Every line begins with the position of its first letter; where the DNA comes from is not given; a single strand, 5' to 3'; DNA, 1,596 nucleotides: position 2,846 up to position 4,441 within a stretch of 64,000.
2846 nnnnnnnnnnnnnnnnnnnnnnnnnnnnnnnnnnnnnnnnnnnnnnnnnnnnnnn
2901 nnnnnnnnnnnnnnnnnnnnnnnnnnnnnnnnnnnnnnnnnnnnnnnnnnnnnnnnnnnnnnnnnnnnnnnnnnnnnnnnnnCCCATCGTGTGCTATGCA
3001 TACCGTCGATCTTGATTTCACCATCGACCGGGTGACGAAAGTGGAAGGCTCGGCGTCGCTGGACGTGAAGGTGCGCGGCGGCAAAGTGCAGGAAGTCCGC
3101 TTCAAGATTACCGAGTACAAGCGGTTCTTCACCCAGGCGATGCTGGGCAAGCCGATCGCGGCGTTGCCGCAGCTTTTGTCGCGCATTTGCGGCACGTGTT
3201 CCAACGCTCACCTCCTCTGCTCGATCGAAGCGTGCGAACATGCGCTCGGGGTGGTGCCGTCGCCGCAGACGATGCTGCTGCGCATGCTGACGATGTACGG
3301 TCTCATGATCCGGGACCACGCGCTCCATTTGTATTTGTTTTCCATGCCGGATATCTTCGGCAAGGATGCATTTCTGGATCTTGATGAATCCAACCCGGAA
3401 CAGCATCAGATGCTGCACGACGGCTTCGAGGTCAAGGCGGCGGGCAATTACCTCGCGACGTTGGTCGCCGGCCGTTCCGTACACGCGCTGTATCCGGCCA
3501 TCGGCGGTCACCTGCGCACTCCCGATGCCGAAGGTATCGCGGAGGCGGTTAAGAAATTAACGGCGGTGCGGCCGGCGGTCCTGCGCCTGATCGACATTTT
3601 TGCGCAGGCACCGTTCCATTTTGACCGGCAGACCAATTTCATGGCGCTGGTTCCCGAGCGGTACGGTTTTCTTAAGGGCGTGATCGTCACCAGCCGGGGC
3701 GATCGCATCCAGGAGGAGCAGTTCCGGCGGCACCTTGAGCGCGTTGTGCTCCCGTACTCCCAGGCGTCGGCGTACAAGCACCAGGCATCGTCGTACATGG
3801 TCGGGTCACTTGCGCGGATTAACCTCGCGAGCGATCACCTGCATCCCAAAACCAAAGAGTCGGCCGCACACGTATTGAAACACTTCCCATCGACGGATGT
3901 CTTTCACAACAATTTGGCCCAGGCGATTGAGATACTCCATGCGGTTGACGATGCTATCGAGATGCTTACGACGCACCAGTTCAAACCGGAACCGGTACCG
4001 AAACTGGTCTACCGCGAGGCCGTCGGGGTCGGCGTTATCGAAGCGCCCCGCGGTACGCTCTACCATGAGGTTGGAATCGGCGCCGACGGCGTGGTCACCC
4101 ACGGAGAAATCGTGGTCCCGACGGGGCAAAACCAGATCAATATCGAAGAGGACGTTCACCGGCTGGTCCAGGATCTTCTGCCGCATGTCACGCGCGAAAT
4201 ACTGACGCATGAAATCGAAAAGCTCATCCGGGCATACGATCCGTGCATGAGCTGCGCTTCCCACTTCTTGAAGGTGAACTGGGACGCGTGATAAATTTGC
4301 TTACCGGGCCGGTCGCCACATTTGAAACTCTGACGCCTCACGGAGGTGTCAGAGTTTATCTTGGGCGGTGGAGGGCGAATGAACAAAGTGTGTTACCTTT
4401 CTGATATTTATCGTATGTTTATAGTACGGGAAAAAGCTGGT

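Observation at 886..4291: [NiFe]-hydrogenase whose electron-input module is a ferredoxin plus a putidaredoxin-reductase-like flavoenzyme instead of a canonical diaphorase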

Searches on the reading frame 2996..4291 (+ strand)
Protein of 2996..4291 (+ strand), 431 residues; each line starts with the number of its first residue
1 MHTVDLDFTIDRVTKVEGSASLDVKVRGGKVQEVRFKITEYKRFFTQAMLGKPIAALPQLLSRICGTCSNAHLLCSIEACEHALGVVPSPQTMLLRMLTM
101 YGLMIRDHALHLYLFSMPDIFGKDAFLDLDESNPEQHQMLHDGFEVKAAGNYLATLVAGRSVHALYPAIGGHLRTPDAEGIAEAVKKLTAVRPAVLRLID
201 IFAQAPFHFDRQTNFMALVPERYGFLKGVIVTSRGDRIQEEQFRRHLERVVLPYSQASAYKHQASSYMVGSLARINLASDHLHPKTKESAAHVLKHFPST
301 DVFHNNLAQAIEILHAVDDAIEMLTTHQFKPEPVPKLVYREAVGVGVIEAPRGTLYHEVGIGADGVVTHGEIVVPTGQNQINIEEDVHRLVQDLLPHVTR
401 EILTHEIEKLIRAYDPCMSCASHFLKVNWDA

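Call 3: search_protein_families(library=pfam, proteins=[window:2996-4291:+], max_evalue=0.01)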
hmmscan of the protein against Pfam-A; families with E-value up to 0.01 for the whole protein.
window:2996-4291:+ (431 aa): 1 family
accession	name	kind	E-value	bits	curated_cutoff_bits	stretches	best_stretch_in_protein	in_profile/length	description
PF00374.24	NiFeSe_Hases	-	1.8e-25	90.3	25.8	2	261-423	350-508/508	Nickel-dependent hydrogenase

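Call 4: search_protein_families(library=ncbifam, proteins=[window:2996-4291:+], max_evalue=0.01)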
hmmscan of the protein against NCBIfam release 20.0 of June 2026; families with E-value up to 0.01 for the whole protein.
window:2996-4291:+ (431 aa): 9 families
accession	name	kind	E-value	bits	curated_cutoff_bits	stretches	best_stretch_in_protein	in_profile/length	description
NF040828.1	sulfhyd_ShyA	equivalog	1.2e-72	245.1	700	1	9-426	4-414/415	NAD(P)-dependent hydrogenase/sulfhydrogenase 2 subunit alpha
NF040832.1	sulfhyd_HydA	equivalog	4.9e-60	203.8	880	1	6-426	3-425/426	NADPH-dependent hydrogenase/sulfhydrogenase 1 subunit alpha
TIGR03295.1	frhA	equivalog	1.2e-31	110.1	392.5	1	10-428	7-400/412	coenzyme F420 hydrogenase subunit alpha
NF033181.1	NiFeSe_hydrog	equivalog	2.4e-31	109.2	600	2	9-135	5-130/507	nickel-dependent hydrogenase large subunit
NF041785.2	VhuA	equivalog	2.8e-31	108.5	800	2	8-171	4-171/418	F420-non-reducing hydrogenase Vhu subunit A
NF045518.1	H2_NiFeSe_large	exception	7.5e-28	97.6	780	2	8-182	4-189/485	NiFeSe hydrogenase large subunit HysA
NF007778.0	PRK10467.1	equivalog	3.7e-20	71.7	969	2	8-129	5-125/567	hydrogenase 2 large subunit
NF007550.0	PRK10170.1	equivalog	5.2e-13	48.3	1101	2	9-119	20-130/597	Ni/Fe-hydrogenase large subunit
NF041786.2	VhuU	equivalog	7.2e-07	28.9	70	1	407-425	11-29/45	F420-non-reducing hydrogenase selenoprotein subunit VhuU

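Call 5: find_homologous_proteins(query=window:2996-4291:+, max_evalue=1e-10)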
Query window:2996-4291:+ (431 aa): 5615 proteins with E <= 1e-10 among 8000 candidates; the best 120 are listed.
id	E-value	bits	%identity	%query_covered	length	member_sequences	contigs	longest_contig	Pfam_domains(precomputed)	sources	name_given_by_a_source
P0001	1.7e-289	978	100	100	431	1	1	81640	PF00374.25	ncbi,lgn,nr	ncbi:MAG: nickel-dependent hydrogenase large subunit [Patescibacteria group bacterium]|nr:nickel-dep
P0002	4.7e-218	742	75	100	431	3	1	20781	PF00374.25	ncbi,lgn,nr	ncbi:MAG: nickel-dependent hydrogenase large subunit [bacterium]|nr:nickel-dependent hydrogenase lar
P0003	7.1e-217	738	75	100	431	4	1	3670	PF00374.25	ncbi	-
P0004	3.5e-213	726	72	100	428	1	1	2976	PF00374.25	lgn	-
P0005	4.0e-212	723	72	100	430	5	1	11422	PF00374.25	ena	-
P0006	6.6e-212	722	72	100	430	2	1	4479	PF00374.25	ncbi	-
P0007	3.6e-211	720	71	100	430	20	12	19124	PF00374.25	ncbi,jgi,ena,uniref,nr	ncbi:hypothetical protein A2819_02490 [Candidatus Azambacteria bacterium RIFCSPHIGHO2_01_FULL_40_24]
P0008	2.3e-210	717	73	100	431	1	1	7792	PF00374.25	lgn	-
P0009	4.0e-210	716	71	100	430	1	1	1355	PF00374.25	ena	-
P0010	8.0e-210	715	72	100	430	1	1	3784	PF00374.25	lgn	-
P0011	1.7e-209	714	72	100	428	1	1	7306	PF00374.25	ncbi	-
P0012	8.6e-209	712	72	100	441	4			PF00374.25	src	-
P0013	1.1e-208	711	72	100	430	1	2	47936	PF00374.25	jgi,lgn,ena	-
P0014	1.4e-207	708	70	100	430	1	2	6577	PF00374.25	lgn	-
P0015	1.4e-207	708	72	100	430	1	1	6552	PF00374.25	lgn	-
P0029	7.0e-205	699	71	100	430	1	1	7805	PF00374.25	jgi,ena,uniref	uniref:Ni/Fe hydrogenase subunit alpha n=1 Tax=candidate division WWE3 bacterium TaxID=2053526 RepID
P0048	8.8e-203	692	71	100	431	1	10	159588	PF00374.25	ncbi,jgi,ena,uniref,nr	ncbi:MAG: hypothetical protein A3G49_06035 [Candidatus Sungbacteria bacterium RIFCSPLOWO2_12_FULL_41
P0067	1.5e-201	688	69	100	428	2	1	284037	PF00374.25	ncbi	-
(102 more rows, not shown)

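Call 7: find_encoding_contigs(protein=P0048, flank=8000, max_places=3)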
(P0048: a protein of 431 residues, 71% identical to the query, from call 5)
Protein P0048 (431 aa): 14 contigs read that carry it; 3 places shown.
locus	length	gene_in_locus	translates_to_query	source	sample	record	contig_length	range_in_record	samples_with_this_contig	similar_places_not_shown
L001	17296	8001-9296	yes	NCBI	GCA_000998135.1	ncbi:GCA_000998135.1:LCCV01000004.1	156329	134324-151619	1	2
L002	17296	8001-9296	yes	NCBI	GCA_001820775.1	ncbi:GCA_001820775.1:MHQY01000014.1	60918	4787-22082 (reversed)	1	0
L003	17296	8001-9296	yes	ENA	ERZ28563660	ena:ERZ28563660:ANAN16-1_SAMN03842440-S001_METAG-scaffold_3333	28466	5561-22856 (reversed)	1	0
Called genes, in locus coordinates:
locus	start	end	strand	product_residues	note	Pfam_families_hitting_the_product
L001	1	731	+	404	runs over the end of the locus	PF12704:MacB_PCD, PF02687:FtsX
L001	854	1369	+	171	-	PF01988:VIT1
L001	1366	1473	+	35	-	-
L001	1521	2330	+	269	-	PF07884:VKOR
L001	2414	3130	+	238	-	-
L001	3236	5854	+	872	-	PF00690:Cation_ATPase_N, PF00122:E1-E2_ATPase, PF00702:Hydrolase, PF13246:Cation_ATPase, PF00689:Cation_ATPase_C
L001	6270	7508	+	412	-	PF03486:HI0933_like (faint), PF07992:Pyr_redox_2, PF18267:Rubredoxin_C (faint), PF00070:Pyr_redox, PF14759:Reductase_C (weak)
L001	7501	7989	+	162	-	PF01058:Oxidored_q6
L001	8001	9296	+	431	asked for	PF00374:NiFeSe_Hases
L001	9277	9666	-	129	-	-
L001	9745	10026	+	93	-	-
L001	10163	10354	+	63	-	-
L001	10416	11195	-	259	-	PF19927:DUF6390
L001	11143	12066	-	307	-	PF00892:EamA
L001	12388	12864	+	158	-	PF07681:DoxX (weak)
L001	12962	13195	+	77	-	-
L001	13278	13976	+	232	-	PF09851:SHOCT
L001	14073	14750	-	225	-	PF01865:PhoU_div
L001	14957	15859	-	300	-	PF01063:Aminotran_4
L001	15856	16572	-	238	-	PF01209:Ubie_methyltran, PF13847:Methyltransf_31, PF08241:Methyltransf_11, PF08242:Methyltransf_12, PF13649:Methyltransf_25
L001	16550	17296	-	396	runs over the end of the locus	PF04127:DFP, PF00596:Aldolase_II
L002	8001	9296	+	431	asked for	PF00374:NiFeSe_Hases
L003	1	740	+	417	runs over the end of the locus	PF12704:MacB_PCD, PF02687:FtsX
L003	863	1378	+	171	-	PF01988:VIT1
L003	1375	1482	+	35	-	-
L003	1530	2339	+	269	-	PF07884:VKOR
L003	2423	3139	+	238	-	-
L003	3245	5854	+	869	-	PF00690:Cation_ATPase_N, PF00122:E1-E2_ATPase, PF00702:Hydrolase, PF13246:Cation_ATPase, PF00689:Cation_ATPase_C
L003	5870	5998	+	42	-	-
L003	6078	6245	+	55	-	-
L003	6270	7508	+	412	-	PF03486:HI0933_like (faint), PF07992:Pyr_redox_2, PF18267:Rubredoxin_C (faint), PF00070:Pyr_redox, PF14759:Reductase_C (weak)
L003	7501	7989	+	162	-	PF01058:Oxidored_q6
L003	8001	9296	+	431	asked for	PF00374:NiFeSe_Hases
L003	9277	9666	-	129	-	-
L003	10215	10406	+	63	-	-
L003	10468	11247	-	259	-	PF19927:DUF6390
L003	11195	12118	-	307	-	PF00892:EamA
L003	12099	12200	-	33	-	-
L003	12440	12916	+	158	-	PF07681:DoxX (weak)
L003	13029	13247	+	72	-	-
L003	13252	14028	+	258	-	PF09851:SHOCT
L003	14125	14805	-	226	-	PF01865:PhoU_div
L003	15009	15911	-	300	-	PF01063:Aminotran_4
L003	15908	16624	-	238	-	PF01209:Ubie_methyltran, PF13847:Methyltransf_31, PF08241:Methyltransf_11, PF08242:Methyltransf_12, PF13649:Methyltransf_25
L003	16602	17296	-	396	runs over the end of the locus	PF04127:DFP, PF00596:Aldolase_II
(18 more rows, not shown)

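Call 8: find_encoding_contigs(protein=P0067, flank=8000, max_places=2)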
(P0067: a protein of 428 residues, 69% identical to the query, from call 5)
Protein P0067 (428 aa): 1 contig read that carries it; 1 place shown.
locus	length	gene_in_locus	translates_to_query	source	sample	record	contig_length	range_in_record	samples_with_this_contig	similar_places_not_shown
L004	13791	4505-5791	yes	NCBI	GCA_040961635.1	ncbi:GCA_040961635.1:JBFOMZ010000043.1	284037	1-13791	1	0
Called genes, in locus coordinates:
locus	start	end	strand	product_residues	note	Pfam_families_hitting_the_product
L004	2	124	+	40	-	?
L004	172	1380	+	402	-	PF17957:Big_7 (faint)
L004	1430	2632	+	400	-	-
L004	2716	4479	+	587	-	PF01262:AlaDh_PNT_C (faint), PF01266:DAO (faint), PF03486:HI0933_like (faint), PF07992:Pyr_redox_2, PF13738:Pyr_redox_3 (weak), PF00070:Pyr_redox, PF18267:Rubredoxin_C (weak), PF01058:Oxidored_q6, +2 more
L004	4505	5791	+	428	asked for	PF00374:NiFeSe_Hases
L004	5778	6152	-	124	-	-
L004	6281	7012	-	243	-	PF19927:DUF6390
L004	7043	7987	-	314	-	PF00892:EamA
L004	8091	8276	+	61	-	-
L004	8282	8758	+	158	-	PF00578:AhpC-TSA, PF08534:Redoxin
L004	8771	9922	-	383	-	PF00534:Glycos_transf_1, PF13692:Glyco_trans_1_4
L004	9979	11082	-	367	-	PF03979:Sigma70_r1_1, PF00140:Sigma70_r1_2, PF04542:Sigma70_r2, PF04539:Sigma70_r3, PF04545:Sigma70_r4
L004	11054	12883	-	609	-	PF01807:Zn_ribbon_DnaG, PF08275:DNAG_N, PF01751:Toprim, PF13155:Toprim_2, PF13662:Toprim_4, PF10410:DnaB_bind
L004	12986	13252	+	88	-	PF12961:DUF3850, PF04266:ASCH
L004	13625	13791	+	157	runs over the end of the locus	PF00293:NUDIX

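Call 9: find_encoding_contigs(protein=P0029, flank=8000, max_places=2)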
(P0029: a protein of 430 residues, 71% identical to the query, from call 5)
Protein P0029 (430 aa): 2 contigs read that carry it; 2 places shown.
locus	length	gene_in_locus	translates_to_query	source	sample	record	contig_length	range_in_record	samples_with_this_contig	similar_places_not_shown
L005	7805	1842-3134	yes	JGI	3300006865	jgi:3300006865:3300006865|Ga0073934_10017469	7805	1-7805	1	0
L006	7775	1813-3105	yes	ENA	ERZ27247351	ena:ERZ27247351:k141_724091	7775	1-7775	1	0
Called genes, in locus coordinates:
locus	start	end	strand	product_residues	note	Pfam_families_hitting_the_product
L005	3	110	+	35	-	?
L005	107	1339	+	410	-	PF07992:Pyr_redox_2, PF00070:Pyr_redox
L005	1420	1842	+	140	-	PF01058:Oxidored_q6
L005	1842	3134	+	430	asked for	PF00374:NiFeSe_Hases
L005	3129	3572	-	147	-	-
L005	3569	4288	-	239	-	PF19927:DUF6390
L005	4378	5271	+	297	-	PF00892:EamA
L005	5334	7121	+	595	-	PF01807:Zn_ribbon_DnaG, PF08275:DNAG_N, PF01751:Toprim, PF13362:Toprim_3, PF13662:Toprim_4, PF13155:Toprim_2, PF10410:DnaB_bind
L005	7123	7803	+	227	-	?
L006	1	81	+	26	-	?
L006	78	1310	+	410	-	PF07992:Pyr_redox_2, PF00070:Pyr_redox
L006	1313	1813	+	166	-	PF01058:Oxidored_q6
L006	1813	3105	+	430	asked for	PF00374:NiFeSe_Hases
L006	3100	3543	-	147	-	-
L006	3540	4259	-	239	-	PF19927:DUF6390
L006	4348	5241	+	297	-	PF00892:EamA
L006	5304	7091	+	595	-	PF01807:Zn_ribbon_DnaG, PF08275:DNAG_N, PF01751:Toprim, PF13362:Toprim_3, PF13662:Toprim_4, PF13155:Toprim_2, PF10410:DnaB_bind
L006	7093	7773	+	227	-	?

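Call 17: search_solved_structures(query=window:2996-4291:+, max_evalue=0.00001)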
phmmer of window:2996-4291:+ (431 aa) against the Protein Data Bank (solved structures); distinct sequences matched with E-value up to 0.00001: 65 (the best 60 are shown).
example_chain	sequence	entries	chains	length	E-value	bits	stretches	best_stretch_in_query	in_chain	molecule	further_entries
5yxy_A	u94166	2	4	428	2.7e-56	194.6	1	3-425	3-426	Cytosolic NiFe-hydrogenase, alpha subunit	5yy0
9nez_D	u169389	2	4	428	4.2e-56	193.9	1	4-426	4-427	Sulfhydrogenase 1 subunit alpha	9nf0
9e15_B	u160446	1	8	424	2.2e-55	191.5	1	4-423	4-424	Sulfhydrogenase 1 subunit alpha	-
9e1j_B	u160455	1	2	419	5.6e-55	190.2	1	7-423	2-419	Sulfhydrogenase 1 subunit alpha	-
7t2r_D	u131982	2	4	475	5.6e-41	144.1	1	9-424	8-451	NiFe hydrogenase large subunit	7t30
5odc_F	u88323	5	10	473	8.2e-40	140.3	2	8-180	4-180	Methyl-viologen reducing hydrogenase subunit A | Methyl-viologen reducing hydrogenase, subunit A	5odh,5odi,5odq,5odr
5xf9_D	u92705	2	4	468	7e-36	127.3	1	9-423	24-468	NAD-reducing hydrogenase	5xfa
9sw2_F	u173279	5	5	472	5.1e-34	121.2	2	259-425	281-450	F420-non-reducing hydrogenase subunit A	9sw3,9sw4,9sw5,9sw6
9sfi_g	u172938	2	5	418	1.4e-24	90.1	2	9-185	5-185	Coenzyme F420-reducing hydrogenase, alpha subunit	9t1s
9r51_A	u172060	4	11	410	2.5e-21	79.4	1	12-430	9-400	F420-reducing [NiFe]-hydrogenase from Methanothermococcus thermolithotrophicus subunit alp | F420-reducing [NiFe]-hydrogenase from Methanothermococcus thermolit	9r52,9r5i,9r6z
5jsu_B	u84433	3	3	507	9.4e-21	77.5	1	8-184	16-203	Periplasmic [NiFeSe] hydrogenase, large subunit, selenocysteine-containing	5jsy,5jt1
6en9_L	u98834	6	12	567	2.2e-19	73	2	8-129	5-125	Hydrogenase-2 large chain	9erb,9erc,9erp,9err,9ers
6g7m_L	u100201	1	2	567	2.4e-19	72.9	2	8-129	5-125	Hydrogenase-2 large chain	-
6rtp_B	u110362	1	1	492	2.9e-19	72.6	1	8-184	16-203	Periplasmic [NiFeSe] hydrogenase, large subunit, selenocysteine-containing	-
5jsh_B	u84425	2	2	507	3e-19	72.5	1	8-184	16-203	Periplasmic [NiFeSe] hydrogenase, large subunit, selenocysteine-containing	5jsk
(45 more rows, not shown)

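Call 19: find_encoding_contigs(protein=P0001, flank=10000, max_places=2)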
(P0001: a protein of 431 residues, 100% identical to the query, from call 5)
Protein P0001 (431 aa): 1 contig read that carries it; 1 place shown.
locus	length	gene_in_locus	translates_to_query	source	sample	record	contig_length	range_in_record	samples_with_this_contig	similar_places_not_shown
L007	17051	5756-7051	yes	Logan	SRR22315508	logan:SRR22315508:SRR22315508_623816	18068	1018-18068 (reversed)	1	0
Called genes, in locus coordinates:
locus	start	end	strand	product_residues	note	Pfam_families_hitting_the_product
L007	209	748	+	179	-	PF01625:PMSR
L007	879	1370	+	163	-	PF07963:N_methyl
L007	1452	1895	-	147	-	-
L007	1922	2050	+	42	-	-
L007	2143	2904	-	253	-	-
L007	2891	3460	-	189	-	PF07638:Sigma70_ECF (faint), PF04542:Sigma70_r2, PF08281:Sigma70_r4_2, PF04545:Sigma70_r4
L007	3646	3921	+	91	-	PF13459:Fer4_15, PF13370:Fer4_13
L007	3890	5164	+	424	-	PF07992:Pyr_redox_2, PF00070:Pyr_redox, PF14759:Reductase_C (weak)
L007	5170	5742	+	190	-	PF01058:Oxidored_q6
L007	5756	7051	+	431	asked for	PF00374:NiFeSe_Hases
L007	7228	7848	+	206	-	PF04542:Sigma70_r2, PF08281:Sigma70_r4_2, PF04545:Sigma70_r4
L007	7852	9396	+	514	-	-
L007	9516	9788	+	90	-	PF18905:DUF5661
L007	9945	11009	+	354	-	PF00586:AIRS, PF02769:AIRS_C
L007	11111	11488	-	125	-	-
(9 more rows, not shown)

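Call 21: find_related_loci(query=window:2996-4291:+, collection=genome_contigs, flank=7000)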
Query window:2996-4291:+ (431 aa) in genome_contigs; peptide patterns used: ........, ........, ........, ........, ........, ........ (x = any residue, [..] = any of these).
176 stretches matched a pattern; 42 encode a relative of the query (tblastn E <= 1e-3); 42 distinct loci.
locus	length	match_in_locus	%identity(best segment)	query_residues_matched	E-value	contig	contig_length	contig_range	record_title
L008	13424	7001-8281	74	1-429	0e+0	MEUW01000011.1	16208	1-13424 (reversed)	MAG: candidate division WWE3 bacterium RBG_19FT_COMBO_53_11 rbg_19ft_combo_scaffold_2918, whole genome shotgun sequence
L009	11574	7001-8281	71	1-429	0e+0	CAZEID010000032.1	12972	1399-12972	MAG TPA_asm: uncultured Candidatus Saccharibacteria bacterium isolate SRP231805_co4_132 genome assembly, contig: k141_43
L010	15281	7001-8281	72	1-429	0e+0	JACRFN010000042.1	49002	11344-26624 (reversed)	MAG: Candidatus Kerfeldbacteria bacterium isolate NC_groundwater_1726_Pr3_B-0.1um_50_13 SR-2_scaffold_141_1176574, whole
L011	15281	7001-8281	72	1-429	0e+0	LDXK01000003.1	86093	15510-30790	MAG: candidate division WWE3 bacterium CSP1-7 XU08_C0003, whole genome shotgun sequence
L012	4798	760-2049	69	1-430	0e+0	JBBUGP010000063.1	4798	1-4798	MAG: Patescibacteria group bacterium isolate H43-bin045_1 H43_bin045_1_000000000063, whole genome shotgun sequence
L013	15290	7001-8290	71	1-431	0e+0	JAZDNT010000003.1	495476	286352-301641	MAG: Candidatus Kerfeldbacteria bacterium isolate MEGAHIT-group-0.726 k141_11855257, whole genome shotgun sequence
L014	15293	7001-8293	71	1-430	0e+0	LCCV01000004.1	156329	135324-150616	MAG: Parcubacteria group bacterium GW2011_GWA2_42_14 UV01_C0004, whole genome shotgun sequence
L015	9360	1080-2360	68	1-429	0e+0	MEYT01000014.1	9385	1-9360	MAG: Candidatus Azambacteria bacterium RIFCSPLOWO2_01_FULL_46_26 rifcsplowo2_01_scaffold_19357, whole genome shotgun seq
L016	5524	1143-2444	67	1-430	0e+0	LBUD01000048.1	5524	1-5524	MAG: Parcubacteria group bacterium GW2011_GWA2_38_13 US74_C0048, whole genome shotgun sequence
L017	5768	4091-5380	69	1-430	0e+0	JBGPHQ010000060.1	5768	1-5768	MAG: Patescibacteria group bacterium isolate OBJ_0618_7090110_354 k141_8237699_length_5768_cov_13.1861, whole genome sho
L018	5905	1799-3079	69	1-429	0e+0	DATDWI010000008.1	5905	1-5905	MAG TPA_asm: Candidatus Paceibacterota bacterium isolate SMAG_U8106 k141_1124344, whole genome shotgun sequence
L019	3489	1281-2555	68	5-429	0e+0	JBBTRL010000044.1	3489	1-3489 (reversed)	MAG: Patescibacteria group bacterium isolate H52-bin103_1 H52_bin103_1_000000000044, whole genome shotgun sequence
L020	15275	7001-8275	68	5-429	0e+0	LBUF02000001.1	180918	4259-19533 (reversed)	MAG: Parcubacteria group bacterium GW2011_GWA2_38_13b GWA2_OD1-rel_38_13_curated_1, whole genome shotgun sequence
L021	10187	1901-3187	68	1-430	0e+0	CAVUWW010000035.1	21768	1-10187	MAG: uncultured bacterium isolate MFD01112.bin.2.16 genome assembly, contig: contig_68893, whole genome shotgun sequence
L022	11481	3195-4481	68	1-429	0e+0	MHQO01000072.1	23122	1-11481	MAG: Candidatus Sungbacteria bacterium RIFCSPLOWO2_01_FULL_47_10 rifcsplowo2_01_scaffold_7641, whole genome shotgun sequ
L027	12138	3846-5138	64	1-430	0e+0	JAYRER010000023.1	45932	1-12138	MAG: Candidatus Paceibacterota bacterium isolate SH_SHASGE3bin.12 k141_641523, whole genome shotgun sequence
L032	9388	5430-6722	60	1-430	1e-178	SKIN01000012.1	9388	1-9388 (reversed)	MAG: Candidatus Kaiserbacteria bacterium isolate CSBr16_63 CSBr16-9258, whole genome shotgun sequence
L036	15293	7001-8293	57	1-430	1e-173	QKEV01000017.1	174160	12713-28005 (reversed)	MAG: bacterium isolate SZUA-485 scaffold_332, whole genome shotgun sequence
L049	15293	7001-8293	67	1-429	0e+0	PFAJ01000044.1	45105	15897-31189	MAG: Candidatus Doudnabacteria bacterium CG10_big_fil_rev_8_21_14_0_10_41_10 CG10_8_21_14_0.10_scaffold_2050_c, whole ge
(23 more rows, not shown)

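Call 59: search_protein_families(library=pfam, proteins=[L036:1733-2512:-, L036:2514-4220:-, L036:4585-6315:-, L032:171-2216:-, L003:6078-6245:+, L049:5854-6123:+, L020:5911-6270:+, L027:2537-3073:-, L010:5173-5802:+], max_evalue=0.01)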
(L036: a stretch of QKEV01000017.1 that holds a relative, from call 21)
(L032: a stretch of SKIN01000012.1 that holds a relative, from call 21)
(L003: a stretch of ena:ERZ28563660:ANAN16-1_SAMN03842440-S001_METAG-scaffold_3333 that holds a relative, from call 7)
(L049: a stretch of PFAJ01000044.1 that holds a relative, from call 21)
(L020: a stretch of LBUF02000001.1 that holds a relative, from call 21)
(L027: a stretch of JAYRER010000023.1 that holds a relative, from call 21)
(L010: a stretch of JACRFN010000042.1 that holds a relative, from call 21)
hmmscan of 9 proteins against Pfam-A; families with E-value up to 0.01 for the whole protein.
L036:1733-2512:- (259 aa): 2 families
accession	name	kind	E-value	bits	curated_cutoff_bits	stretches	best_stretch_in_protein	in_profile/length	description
PF02775.26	TPP_enzyme_C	-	2.6e-26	92.6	21.9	1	50-197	2-151/151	Thiamine pyrophosphate enzyme, C-terminal TPP binding domain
PF12367.13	PFO_beta_C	-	2.9e-10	40.5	24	1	201-258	1-60/66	Pyruvate ferredoxin oxidoreductase beta subunit C terminal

L036:2514-4220:- (568 aa): 5 families
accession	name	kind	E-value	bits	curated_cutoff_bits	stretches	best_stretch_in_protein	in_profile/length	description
PF01855.24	POR_N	-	7.1e-49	167.1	27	1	208-440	2-227/231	Pyruvate flavodoxin/ferredoxin oxidoreductase, thiamine diP-bdg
PF01558.24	POR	-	3e-15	57.3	27.4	1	15-173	1-172/173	Pyruvate ferredoxin/flavodoxin oxidoreductase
PF02776.23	TPP_enzyme_N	-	2.7e-05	24.4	26.8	1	200-299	2-100/119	Thiamine pyrophosphate enzyme, N-terminal TPP binding domain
PF17147.9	PFOR_II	-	0.0013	19.5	27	1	470-539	2-78/102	Pyruvate:ferredoxin oxidoreductase core domain II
PF02780.25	Transketolase_C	-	0.0034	17.7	25.9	0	467-528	8-72/124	Transketolase, C-terminal domain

L036:4585-6315:- (576 aa): 1 family
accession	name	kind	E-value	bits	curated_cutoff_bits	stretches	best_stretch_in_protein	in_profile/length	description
PF00343.26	Phosphorylase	-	4.7e-05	22.3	27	0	197-259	219-282/713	Carbohydrate phosphorylase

L032:171-2216:- (681 aa): 5 families
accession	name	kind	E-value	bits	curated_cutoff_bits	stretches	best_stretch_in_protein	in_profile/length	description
PF13549.11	ATP-grasp_5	-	9.2e-64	215.3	27.6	1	473-678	14-220/221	ATP-grasp domain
PF13607.11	Succ_CoA_lig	-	3.4e-52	176.3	27.4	1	154-291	1-138/138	Succinyl-CoA ligase like flavodoxin domain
PF13380.12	CoA_binding_2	-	2.1e-23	83.4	22.8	1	13-138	1-115/116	CoA binding domain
PF02629.25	CoA_binding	-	1.9e-08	35.4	22.3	1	12-102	3-97/97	CoA binding domain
PF19045.5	Ligase_CoA_2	-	5.1e-06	27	23.7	1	303-433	2-138/162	Ligase-CoA domain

L003:6078-6245:+ (55 aa): 0 families

L049:5854-6123:+ (89 aa): 3 families
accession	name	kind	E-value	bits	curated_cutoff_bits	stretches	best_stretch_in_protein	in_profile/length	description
PF13459.11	Fer4_15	-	1.3e-10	42.2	22.4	1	23-78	1-65/66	4Fe-4S single cluster domain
PF13370.11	Fer4_13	-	1.9e-09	38.5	24.5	1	25-77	1-56/58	4Fe-4S single cluster domain of Ferredoxin I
PF06902.16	Fer4_19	-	2e-05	24.9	24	1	22-76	7-58/64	Divergent 4Fe-4S mono-cluster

L020:5911-6270:+ (119 aa): 0 families

L027:2537-3073:- (178 aa): 0 families

L010:5173-5802:+ (209 aa): 2 families
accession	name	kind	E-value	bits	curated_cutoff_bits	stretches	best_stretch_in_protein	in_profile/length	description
PF00881.29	Nitroreductase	-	1e-25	91.3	23.5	1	14-188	3-167/167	Nitroreductase family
PF14512.11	TM1586_NiRdase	-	0.00062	19.9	27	0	28-63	156-191/215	Putative TM nitroreductase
